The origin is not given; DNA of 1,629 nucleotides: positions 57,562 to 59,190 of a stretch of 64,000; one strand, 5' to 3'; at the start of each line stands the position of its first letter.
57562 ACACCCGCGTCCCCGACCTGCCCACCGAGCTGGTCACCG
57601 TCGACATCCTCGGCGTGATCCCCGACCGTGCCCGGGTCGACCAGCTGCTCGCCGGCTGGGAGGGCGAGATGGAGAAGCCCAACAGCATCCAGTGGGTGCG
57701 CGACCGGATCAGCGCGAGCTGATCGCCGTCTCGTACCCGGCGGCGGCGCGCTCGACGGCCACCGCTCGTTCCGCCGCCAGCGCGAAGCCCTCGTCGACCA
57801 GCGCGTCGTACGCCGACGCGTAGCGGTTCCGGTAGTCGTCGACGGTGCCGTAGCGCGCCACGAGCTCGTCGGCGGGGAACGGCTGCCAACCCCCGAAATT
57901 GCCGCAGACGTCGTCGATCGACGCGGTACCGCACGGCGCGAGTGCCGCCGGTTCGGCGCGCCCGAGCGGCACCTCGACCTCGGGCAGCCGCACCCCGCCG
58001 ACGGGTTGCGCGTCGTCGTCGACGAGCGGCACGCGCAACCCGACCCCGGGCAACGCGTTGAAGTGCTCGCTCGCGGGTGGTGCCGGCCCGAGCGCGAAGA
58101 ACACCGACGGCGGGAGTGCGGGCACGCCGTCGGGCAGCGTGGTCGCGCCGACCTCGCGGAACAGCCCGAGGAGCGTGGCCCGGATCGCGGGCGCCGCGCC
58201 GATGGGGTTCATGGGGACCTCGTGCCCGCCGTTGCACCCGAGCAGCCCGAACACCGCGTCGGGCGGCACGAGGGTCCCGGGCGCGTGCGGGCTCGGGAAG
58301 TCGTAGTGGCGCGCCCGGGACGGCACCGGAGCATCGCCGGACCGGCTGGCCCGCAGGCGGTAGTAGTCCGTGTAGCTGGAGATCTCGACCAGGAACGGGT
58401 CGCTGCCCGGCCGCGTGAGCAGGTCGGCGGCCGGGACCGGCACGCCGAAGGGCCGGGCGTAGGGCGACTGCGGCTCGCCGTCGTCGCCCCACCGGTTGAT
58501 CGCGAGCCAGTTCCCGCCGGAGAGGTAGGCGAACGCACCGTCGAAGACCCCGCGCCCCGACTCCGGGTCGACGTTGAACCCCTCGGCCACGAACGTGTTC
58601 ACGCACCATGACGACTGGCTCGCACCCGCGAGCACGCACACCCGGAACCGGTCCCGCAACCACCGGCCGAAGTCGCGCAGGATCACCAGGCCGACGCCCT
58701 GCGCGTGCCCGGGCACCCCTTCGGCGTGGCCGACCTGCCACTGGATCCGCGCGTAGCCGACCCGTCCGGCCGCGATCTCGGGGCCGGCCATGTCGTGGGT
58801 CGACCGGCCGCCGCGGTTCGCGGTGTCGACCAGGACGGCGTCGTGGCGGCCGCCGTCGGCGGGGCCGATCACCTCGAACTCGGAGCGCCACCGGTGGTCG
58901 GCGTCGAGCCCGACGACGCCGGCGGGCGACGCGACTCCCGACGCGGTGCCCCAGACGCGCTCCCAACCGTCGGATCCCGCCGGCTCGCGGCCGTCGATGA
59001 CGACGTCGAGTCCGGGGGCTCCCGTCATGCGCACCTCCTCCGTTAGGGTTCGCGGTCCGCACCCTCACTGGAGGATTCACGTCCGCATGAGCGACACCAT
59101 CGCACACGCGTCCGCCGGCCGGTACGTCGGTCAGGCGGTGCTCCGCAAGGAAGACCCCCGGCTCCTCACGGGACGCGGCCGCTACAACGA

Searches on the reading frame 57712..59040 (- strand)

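Call 82: search_protein_families(library=pfam, proteins=[window:57712-59040:-], max_evalue=0.0001)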
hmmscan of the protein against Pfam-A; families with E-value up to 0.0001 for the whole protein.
seq(443 aa): 1 family
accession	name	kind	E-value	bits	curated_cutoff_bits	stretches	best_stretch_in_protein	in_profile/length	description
PF20091.5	Abhydrolase_10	-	2.1e-26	93.3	23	1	117-429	145-428/429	Alpha/beta hydrolase domain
